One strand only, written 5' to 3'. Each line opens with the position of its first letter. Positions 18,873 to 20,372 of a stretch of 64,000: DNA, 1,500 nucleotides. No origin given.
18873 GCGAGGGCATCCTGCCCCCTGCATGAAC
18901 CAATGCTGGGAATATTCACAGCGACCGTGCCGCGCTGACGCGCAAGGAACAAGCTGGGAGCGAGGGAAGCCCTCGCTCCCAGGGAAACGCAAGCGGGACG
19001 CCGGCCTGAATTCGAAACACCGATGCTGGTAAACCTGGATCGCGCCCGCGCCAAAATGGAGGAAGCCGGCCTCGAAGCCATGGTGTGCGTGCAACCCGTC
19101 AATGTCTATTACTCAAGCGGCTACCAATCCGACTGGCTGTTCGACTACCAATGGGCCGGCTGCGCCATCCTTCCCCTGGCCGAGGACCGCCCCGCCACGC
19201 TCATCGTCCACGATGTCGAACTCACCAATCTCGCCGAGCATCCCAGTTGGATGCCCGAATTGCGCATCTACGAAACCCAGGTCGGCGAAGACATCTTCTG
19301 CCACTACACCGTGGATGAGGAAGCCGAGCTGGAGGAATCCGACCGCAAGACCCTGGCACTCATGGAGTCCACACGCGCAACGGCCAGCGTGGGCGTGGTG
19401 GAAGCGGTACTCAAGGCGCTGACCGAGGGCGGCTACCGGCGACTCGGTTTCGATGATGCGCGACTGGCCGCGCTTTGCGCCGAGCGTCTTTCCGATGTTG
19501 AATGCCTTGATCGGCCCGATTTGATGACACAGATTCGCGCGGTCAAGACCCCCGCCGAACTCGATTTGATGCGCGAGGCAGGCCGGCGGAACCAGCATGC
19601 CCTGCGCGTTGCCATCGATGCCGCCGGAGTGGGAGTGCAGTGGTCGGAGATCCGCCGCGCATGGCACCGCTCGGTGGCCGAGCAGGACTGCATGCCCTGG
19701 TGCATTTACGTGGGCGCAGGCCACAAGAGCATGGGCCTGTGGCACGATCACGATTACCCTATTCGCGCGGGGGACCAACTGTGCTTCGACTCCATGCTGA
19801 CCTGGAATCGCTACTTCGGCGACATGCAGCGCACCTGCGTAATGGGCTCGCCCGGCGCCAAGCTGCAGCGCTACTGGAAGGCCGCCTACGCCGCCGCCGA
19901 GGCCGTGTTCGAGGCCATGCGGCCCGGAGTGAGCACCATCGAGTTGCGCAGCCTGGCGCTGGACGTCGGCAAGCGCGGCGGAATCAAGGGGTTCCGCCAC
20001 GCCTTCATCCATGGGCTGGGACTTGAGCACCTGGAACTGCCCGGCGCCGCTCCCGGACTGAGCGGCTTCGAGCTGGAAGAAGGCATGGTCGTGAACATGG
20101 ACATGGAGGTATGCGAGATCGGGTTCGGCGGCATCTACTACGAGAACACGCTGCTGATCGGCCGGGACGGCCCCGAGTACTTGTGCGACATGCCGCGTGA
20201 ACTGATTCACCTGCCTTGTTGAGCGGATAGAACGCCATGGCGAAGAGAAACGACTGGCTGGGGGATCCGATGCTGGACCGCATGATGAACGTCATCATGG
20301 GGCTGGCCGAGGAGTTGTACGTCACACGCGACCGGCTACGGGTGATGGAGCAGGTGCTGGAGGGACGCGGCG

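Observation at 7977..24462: Regulator-less 16.5-kb metabolic and uptake island built from duplicated CMD / M24 / bicupin / TonB-receptor modules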

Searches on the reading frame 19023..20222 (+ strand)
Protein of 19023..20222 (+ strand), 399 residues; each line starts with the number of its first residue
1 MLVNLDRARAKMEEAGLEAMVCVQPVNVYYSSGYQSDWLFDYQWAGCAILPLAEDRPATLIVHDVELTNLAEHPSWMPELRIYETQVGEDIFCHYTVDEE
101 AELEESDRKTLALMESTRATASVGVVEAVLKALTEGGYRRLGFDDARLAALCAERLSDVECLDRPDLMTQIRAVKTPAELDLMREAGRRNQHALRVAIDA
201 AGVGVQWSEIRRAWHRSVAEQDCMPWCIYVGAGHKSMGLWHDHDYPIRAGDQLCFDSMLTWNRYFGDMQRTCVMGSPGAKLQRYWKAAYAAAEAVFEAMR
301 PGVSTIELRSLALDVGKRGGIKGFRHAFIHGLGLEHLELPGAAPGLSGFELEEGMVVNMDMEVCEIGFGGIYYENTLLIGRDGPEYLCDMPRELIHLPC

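Call 5: search_protein_families(library=pfam, proteins=[window:19023-20222:+], max_evalue=0.01)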
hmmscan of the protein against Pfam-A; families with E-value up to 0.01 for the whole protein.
window:19023-20222:+ (399 aa): 2 families
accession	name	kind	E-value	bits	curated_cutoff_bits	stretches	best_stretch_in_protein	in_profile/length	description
PF00557.29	Peptidase_M24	-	8.3e-31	107.8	23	1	182-379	2-206/208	Metallopeptidase family M24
PF01321.24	Creatinase_N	-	3e-10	41.1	22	1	5-173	2-127/128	Creatinase/Prolidase N-terminal domain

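Call 7: search_protein_families(library=ncbifam, proteins=[window:19023-20222:+], max_evalue=0.01)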
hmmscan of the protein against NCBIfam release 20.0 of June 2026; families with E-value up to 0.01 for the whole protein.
window:19023-20222:+ (399 aa): 11 families
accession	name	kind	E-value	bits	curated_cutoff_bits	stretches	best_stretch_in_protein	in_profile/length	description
NF040821.1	dipep_PepQ_Arch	equivalog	1e-23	83.9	630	1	159-395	109-346/346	Xaa-Pro dipeptidase PepQ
NF011174.0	PRK14576.1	subfamily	2.8e-18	66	487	2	161-394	164-401/405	putative endopeptidase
NF011173.0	PRK14575.1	equivalog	4.2e-13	49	850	1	9-396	17-404/406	putative peptidase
NF038259.1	ectoine_DoeA_2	exception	6.9e-13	48.1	575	1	104-311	74-293/386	ectoine hydrolase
NF007310.0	PRK09795.1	equivalog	3.6e-12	45.8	393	1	110-395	67-356/361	aminopeptidase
NF011720.0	PRK15173.1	subfamily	2.3e-11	43.3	420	1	157-396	98-341/343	peptidase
TIGR02993.1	ectoine_eutD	equivalog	3.7e-11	42.8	613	1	155-395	139-388/391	ectoine hydrolase DoeA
TIGR00500.1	met_pdase_I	equivalog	4.8e-06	26.3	171.35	1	244-360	81-200/247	type I methionyl aminopeptidase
NF008131.0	PRK10879.1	equivalog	1.9e-05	23.7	465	1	166-309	165-312/438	Xaa-Pro aminopeptidase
NF043017.1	DimsulpropLyDddP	equivalog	4.9e-05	22.3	600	1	123-391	155-437/443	dimethylsulfonioproprionate lyase DddP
NF008970.0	PRK12318.1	equivalog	0.0018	17.6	267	1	243-341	122-220/291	methionyl aminopeptidase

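Call 19: find_encoding_contigs(protein=window:19023-20222:+, flank=10000, max_places=6)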
Protein window:19023-20222:+ (399 aa): 15 contigs read that carry it; 6 places shown.
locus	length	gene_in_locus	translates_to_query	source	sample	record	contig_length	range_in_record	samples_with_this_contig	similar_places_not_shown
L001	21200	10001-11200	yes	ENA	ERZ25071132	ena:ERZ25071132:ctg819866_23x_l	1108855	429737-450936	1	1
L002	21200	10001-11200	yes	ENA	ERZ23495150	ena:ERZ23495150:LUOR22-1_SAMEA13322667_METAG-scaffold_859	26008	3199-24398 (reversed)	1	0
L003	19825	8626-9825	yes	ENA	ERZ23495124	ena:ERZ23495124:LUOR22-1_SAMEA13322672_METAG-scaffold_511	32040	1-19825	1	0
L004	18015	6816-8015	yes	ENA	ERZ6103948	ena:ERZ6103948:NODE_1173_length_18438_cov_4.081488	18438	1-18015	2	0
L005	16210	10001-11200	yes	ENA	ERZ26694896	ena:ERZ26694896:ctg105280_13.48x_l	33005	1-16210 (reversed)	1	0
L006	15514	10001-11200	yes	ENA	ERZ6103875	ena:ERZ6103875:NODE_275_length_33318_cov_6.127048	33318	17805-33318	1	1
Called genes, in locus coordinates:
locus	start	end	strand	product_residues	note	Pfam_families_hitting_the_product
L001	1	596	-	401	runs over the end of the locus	PF01321:Creatinase_N (faint), PF00557:Peptidase_M24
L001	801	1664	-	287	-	PF12973:Cupin_7 (weak), PF14499:DUF4437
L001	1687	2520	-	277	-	PF00561:Abhydrolase_1, PF12146:Hydrolase_4, PF03096:Ndr (weak)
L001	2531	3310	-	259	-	PF06314:ADC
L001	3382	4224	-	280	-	PF14499:DUF4437, PF12973:Cupin_7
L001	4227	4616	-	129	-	PF02627:CMD (weak)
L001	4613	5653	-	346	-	PF05175:MTS (weak), PF13489:Methyltransf_23, PF01209:Ubie_methyltran, PF08241:Methyltransf_11, PF08242:Methyltransf_12, PF13649:Methyltransf_25, PF13847:Methyltransf_31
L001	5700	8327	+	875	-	PF07715:Plug, PF00593:TonB_dep_Rec_b-barrel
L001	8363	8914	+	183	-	PF04115:Ureidogly_lyase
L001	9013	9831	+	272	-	PF12973:Cupin_7 (faint), PF14499:DUF4437, PF07883:Cupin_2 (faint)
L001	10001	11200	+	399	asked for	PF01321:Creatinase_N, PF00557:Peptidase_M24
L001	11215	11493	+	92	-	-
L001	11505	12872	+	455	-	PF13520:AA_permease_2, PF00324:AA_permease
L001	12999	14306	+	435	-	PF07715:Plug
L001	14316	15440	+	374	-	PF00593:TonB_dep_Rec_b-barrel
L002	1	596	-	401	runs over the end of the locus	PF01321:Creatinase_N (faint), PF00557:Peptidase_M24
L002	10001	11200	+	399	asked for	PF01321:Creatinase_N, PF00557:Peptidase_M24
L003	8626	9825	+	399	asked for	PF01321:Creatinase_N, PF00557:Peptidase_M24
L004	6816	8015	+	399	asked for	PF01321:Creatinase_N, PF00557:Peptidase_M24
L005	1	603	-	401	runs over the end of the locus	PF01321:Creatinase_N (faint), PF00557:Peptidase_M24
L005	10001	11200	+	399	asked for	PF01321:Creatinase_N, PF00557:Peptidase_M24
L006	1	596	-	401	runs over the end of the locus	PF01321:Creatinase_N (faint), PF00557:Peptidase_M24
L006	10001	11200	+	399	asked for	PF01321:Creatinase_N, PF00557:Peptidase_M24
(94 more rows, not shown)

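Call 20: find_homologous_proteins(query=window:19023-20222:+, max_evalue=1e-20)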
Query window:19023-20222:+ (399 aa): 66 proteins with E <= 1e-20 among 8000 candidates.
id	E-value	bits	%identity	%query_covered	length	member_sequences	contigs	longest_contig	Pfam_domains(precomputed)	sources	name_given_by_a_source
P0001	4.8e-254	861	92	100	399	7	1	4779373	PF01321.25,PF00557.30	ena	-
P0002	1.0e-250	850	89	100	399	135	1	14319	PF01321.25,PF00557.30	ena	-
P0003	3.1e-250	848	88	100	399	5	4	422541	PF01321.25,PF00557.30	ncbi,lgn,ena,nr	ncbi:MAG: aminopeptidase P family protein [Gammaproteobacteria bacterium]|nr:aminopeptidase P family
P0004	7.3e-249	844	92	97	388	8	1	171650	PF01321.25,PF00557.30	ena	-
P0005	2.5e-247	839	88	100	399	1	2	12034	PF01321.25,PF00557.30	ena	-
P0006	9.5e-247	837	88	100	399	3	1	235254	PF01321.25,PF00557.30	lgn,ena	-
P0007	4.2e-246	835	89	100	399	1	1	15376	PF01321.25,PF00557.30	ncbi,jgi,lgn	-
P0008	2.8e-231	786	88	94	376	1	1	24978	PF01321.25,PF00557.30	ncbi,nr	ncbi:MAG: aminopeptidase P family protein, partial [Gammaproteobacteria bacterium]|nr:aminopeptidase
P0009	4.8e-147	508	58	100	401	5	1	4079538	PF01321.25,PF00557.30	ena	-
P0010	1.9e-143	497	55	99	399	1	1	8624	PF01321.25,PF00557.30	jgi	-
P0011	4.3e-143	495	56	100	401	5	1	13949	PF01321.25,PF00557.30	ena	-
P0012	1.9e-132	460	53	99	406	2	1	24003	PF01321.25,PF00557.30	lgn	-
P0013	1.8e-131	457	53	99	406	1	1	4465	PF00557.30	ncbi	ncbi:MAG TPA: Xaa-Pro peptidase family protein [Blastocatellia bacterium]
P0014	1.7e-127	444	52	99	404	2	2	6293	PF01321.25,PF00557.30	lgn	-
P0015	3.7e-127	443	52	100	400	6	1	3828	PF01321.25,PF00557.30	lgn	-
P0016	2.0e-126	440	51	99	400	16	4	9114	PF01321.25,PF00557.30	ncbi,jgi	jgi:Xaa-Pro aminopeptidase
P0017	9.6e-126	438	51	99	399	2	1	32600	PF00557.30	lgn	-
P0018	3.1e-125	437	51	99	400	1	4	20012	PF00557.30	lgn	-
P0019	9.7e-125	435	52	99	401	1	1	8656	PF01321.25,PF00557.30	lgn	-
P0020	1.1e-124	435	52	99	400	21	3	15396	PF01321.25,PF00557.30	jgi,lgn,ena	jgi:Xaa-Pro aminopeptidase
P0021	1.3e-124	434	51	96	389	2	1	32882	PF00557.30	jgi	jgi:Xaa-Pro dipeptidase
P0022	1.6e-124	434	51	98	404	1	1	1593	PF01321.25,PF00557.30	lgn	-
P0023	1.7e-124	434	50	99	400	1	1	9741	PF00557.30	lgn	-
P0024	1.6e-123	431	51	97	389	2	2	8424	PF00557.30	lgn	-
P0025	1.3e-122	428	50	99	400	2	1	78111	PF01321.25,PF00557.30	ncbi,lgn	-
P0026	1.9e-122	427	51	99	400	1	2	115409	PF00557.30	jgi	jgi:Xaa-Pro dipeptidase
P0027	2.0e-122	427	50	99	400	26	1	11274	PF00557.30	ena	-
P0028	2.4e-122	427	49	96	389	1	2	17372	PF00557.30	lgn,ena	-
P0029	2.3e-121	424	50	97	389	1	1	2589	PF00557.30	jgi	jgi:Xaa-Pro aminopeptidase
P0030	1.7e-120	421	50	96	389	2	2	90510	PF00557.30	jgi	jgi:Xaa-Pro aminopeptidase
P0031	2.4e-120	420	50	97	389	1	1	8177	PF00557.30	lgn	-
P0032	2.7e-120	420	51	99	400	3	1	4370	PF00557.30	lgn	-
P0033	2.8e-120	420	50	99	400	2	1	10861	PF01321.25,PF00557.30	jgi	jgi:Xaa-Pro dipeptidase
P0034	5.5e-119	416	50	99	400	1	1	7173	PF00557.30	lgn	-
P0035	6.3e-119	416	49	98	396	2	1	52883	PF01321.25,PF00557.30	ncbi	-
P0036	1.9e-118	414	51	99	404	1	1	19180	PF00557.30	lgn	-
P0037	3.3e-117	410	48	99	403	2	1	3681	PF00557.30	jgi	jgi:Xaa-Pro aminopeptidase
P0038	1.6e-116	408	49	99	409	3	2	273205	PF00557.30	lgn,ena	-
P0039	1.9e-116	408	49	99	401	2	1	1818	PF00557.30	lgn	-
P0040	3.4e-116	407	50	99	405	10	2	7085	PF01321.25,PF00557.30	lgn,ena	-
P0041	1.1e-115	405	49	99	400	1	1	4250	PF01321.25,PF00557.30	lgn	-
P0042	4.5e-115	403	50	99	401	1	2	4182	PF00557.30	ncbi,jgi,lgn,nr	ncbi:MAG: aminopeptidase P family protein [Gammaproteobacteria bacterium]|nr:aminopeptidase P family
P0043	2.3e-112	394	49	97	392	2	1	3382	PF00557.30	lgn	-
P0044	8.6e-112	392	48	97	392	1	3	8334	PF00557.30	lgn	-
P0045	1.4e-107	378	48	99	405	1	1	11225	PF00557.30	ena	-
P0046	2.6e-99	351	42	99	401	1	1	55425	PF01321.25,PF00557.30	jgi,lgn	jgi:Xaa-Pro aminopeptidase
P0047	6.0e-90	320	43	99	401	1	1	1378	PF01321.25,PF00557.30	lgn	-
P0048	6.6e-88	314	43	99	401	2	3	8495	PF01321.25,PF00557.30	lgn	-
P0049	1.0e-86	310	43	99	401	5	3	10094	PF01321.25,PF00557.30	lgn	-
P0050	1.0e-84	303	40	99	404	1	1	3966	PF00557.30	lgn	-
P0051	1.5e-84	303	41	99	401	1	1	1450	PF01321.25,PF00557.30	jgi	jgi:Xaa-Pro dipeptidase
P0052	2.1e-84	302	40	99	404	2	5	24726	PF00557.30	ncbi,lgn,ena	-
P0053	1.6e-78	283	51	63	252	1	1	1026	PF00557.30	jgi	jgi:Xaa-Pro aminopeptidase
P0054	7.7e-44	168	33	97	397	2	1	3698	PF00557.30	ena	-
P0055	5.6e-43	166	32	99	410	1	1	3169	PF01321.25,PF00557.30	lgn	-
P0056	1.0e-41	161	31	99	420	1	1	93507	PF00557.30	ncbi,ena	-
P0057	4.5e-39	153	31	99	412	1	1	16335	PF01321.25,PF00557.30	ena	-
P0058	4.4e-37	146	32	99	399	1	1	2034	PF01321.25,PF00557.30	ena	-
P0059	5.2e-34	136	29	98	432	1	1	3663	PF01321.25,PF00557.30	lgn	-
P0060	6.1e-29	119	29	98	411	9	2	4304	PF01321.25,PF00557.30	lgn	-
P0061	9.6e-29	119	28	98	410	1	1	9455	PF01321.25,PF00557.30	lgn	-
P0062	4.7e-27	113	32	70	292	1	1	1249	PF00557.30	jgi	jgi:Xaa-Pro aminopeptidase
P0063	9.1e-25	106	29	96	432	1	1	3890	PF01321.25,PF00557.30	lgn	-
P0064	1.6e-24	105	29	95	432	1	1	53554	PF01321.25,PF00557.30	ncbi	-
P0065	5.3e-24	103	30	67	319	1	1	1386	PF01321.25,PF00557.30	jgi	jgi:Xaa-Pro aminopeptidase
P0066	2.0e-21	95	29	95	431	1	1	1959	PF01321.25,PF00557.30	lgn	-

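Call 21: find_encoding_contigs(protein=P0009, flank=10000, max_places=2)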
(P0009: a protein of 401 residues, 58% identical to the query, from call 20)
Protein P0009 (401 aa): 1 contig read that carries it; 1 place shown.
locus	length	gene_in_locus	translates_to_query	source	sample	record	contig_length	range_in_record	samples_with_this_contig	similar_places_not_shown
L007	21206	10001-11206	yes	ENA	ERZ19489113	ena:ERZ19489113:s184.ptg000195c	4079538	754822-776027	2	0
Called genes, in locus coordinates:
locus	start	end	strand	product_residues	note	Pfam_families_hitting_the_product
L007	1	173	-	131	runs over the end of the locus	-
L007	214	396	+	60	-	-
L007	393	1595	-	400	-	PF01321:Creatinase_N (faint), PF00557:Peptidase_M24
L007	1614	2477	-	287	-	PF12973:Cupin_7 (weak), PF14499:DUF4437 (weak), PF07883:Cupin_2 (faint)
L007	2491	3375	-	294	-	PF00561:Abhydrolase_1 (weak), PF12146:Hydrolase_4 (weak), PF03096:Ndr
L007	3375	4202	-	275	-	PF06314:ADC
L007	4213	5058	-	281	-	PF12973:Cupin_7 (weak), PF14499:DUF4437, PF12973:Cupin_7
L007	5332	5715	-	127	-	-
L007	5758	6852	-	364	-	PF01209:Ubie_methyltran, PF05175:MTS, PF13489:Methyltransf_23 (weak), PF02353:CMAS (weak), PF08241:Methyltransf_11, PF08242:Methyltransf_12, PF13649:Methyltransf_25, PF13847:Methyltransf_31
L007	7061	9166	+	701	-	PF07715:Plug, PF00593:TonB_dep_Rec_b-barrel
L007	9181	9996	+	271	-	PF12973:Cupin_7 (weak), PF14499:DUF4437, PF07883:Cupin_2 (faint)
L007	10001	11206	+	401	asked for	PF01321:Creatinase_N (faint), PF00557:Peptidase_M24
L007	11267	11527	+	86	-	-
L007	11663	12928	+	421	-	PF00083:Sugar_tr, PF07690:MFS_1, PF12832:MFS_1_like (weak), PF07690:MFS_1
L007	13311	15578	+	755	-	PF07715:Plug, PF00593:TonB_dep_Rec_b-barrel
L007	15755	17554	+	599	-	PF17876:CSD2 (faint), PF00773:RNB, PF00575:S1 (weak)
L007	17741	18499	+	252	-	PF08032:SpoU_sub_bind, PF00588:SpoU_methylase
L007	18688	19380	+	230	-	PF01250:Ribosomal_S6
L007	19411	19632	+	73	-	PF01084:Ribosomal_S18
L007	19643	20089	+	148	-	PF01281:Ribosomal_L9_N, PF03948:Ribosomal_L9_C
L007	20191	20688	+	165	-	PF01668:SmpB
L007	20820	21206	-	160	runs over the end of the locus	PF00885:DMRL_synthase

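Call 22: find_encoding_contigs(protein=P0026, flank=10000, max_places=2)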
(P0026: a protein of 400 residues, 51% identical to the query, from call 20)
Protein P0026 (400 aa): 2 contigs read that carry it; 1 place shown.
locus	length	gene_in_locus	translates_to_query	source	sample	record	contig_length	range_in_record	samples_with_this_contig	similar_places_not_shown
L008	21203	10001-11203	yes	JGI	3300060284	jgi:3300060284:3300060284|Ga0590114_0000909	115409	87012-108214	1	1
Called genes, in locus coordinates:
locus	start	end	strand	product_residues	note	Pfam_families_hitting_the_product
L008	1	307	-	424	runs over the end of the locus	PF07690:MFS_1, PF00083:Sugar_tr, PF12832:MFS_1_like (weak)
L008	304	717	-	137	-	PF02627:CMD (weak)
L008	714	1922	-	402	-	PF01321:Creatinase_N (faint), PF00557:Peptidase_M24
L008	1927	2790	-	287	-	PF14499:DUF4437, PF12973:Cupin_7 (weak)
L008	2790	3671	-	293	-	PF00561:Abhydrolase_1 (weak), PF12146:Hydrolase_4, PF03096:Ndr (faint)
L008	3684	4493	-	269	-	PF06314:ADC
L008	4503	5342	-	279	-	PF14499:DUF4437, PF12973:Cupin_7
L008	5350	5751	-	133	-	PF02627:CMD (weak)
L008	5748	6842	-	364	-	PF01209:Ubie_methyltran, PF05175:MTS (weak), PF13489:Methyltransf_23 (weak), PF13847:Methyltransf_31, PF08241:Methyltransf_11, PF08242:Methyltransf_12, PF13649:Methyltransf_25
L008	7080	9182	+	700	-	PF07715:Plug, PF00593:TonB_dep_Rec_b-barrel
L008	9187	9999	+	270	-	PF14499:DUF4437, PF07883:Cupin_2 (faint), PF12973:Cupin_7 (weak)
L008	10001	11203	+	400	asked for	PF00557:Peptidase_M24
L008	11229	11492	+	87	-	-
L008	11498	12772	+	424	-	PF00083:Sugar_tr, PF07690:MFS_1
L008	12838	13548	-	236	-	-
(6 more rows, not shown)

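Call 23: find_encoding_contigs(protein=P0038, flank=10000, max_places=2)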
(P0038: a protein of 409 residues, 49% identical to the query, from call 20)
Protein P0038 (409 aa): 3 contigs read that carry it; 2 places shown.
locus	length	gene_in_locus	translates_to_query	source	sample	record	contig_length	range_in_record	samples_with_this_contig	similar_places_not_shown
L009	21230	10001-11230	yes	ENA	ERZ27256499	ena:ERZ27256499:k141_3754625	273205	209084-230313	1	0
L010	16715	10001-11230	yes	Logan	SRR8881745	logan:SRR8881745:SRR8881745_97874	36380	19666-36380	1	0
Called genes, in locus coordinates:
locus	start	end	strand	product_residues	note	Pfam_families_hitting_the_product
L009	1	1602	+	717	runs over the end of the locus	PF07715:Plug, PF00593:TonB_dep_Rec_b-barrel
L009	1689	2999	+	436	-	PF00083:Sugar_tr, PF07690:MFS_1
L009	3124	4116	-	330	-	PF01636:APH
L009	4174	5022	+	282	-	PF12697:Abhydrolase_6, PF00561:Abhydrolase_1 (weak)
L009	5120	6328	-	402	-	PF01321:Creatinase_N (faint), PF00557:Peptidase_M24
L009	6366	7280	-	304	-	PF00561:Abhydrolase_1, PF12146:Hydrolase_4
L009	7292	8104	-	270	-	PF06314:ADC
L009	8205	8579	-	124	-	PF02627:CMD (weak)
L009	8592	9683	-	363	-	PF01209:Ubie_methyltran, PF13489:Methyltransf_23 (weak), PF13847:Methyltransf_31, PF08241:Methyltransf_11, PF08242:Methyltransf_12, PF13649:Methyltransf_25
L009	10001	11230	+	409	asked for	PF00557:Peptidase_M24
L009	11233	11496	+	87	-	-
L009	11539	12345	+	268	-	PF12973:Cupin_7 (weak), PF14499:DUF4437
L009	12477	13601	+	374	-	PF00083:Sugar_tr, PF07690:MFS_1, PF12832:MFS_1_like (weak)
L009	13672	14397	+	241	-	PF00440:TetR_N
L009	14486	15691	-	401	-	PF02771:Acyl-CoA_dh_N (weak), PF08028:Acyl-CoA_dh_2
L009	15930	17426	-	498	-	PF00171:Aldedh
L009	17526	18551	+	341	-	PF00126:HTH_1, PF03466:LysR_substrate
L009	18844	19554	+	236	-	PF00106:adh_short, PF13561:adh_short_C2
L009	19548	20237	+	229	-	PF00596:Aldolase_II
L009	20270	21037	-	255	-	PF03328:HpcH_HpaI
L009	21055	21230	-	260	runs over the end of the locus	PF01557:FAA_hydrolase (weak)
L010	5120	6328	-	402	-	PF01321:Creatinase_N (faint), PF00557:Peptidase_M24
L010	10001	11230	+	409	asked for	PF00557:Peptidase_M24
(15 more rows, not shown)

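Call 27: search_solved_structures(query=window:19023-20222:+, max_evalue=0.001)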
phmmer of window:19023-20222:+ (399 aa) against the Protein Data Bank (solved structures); distinct sequences matched with E-value up to 0.001: 42.
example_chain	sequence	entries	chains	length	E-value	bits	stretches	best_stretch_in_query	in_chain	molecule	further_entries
1pv9_A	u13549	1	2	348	4.9e-22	81.7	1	164-395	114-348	Xaa-Pro dipeptidase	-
5giu_A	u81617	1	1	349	6.1e-22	81.4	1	170-393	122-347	Proline dipeptidase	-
5cdl_A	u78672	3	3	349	6.9e-22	81.3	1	170-393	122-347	Proline dipeptidase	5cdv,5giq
3q6d_A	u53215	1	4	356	1.7e-19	73.3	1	125-396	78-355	Proline dipeptidase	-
1wy2_A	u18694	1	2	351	3.4e-18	69.1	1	164-395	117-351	Xaa-Pro dipeptidase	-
1wn1_A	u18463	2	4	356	1.3e-13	54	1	166-395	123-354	dipeptidase | 356aa long hypothetical dipeptidase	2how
5cde_A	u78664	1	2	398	3e-13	52.8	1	167-385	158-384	Proline dipeptidase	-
5cik_A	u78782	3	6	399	3e-13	52.8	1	167-385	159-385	Proline dipeptidase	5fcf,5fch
4r60_A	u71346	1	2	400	3.1e-13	52.8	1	167-385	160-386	Proline dipeptidase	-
4ege_A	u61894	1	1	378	5.6e-13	51.9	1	164-398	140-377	Dipeptidase PepE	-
9kw9_A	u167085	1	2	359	6.1e-11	45.2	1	125-386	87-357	Proline dipeptidase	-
9kwa_A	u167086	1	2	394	8.2e-11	44.8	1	125-386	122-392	Proline dipeptidase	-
2zsg_A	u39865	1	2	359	1.6e-10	43.8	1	156-394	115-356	Aminopeptidase P, putative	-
7k3u_A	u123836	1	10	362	1.1e-09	41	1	155-389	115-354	Aminopeptidase P family protein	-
6xmr_A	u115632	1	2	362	2.1e-09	40.1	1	155-389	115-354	Aminopeptidase P family protein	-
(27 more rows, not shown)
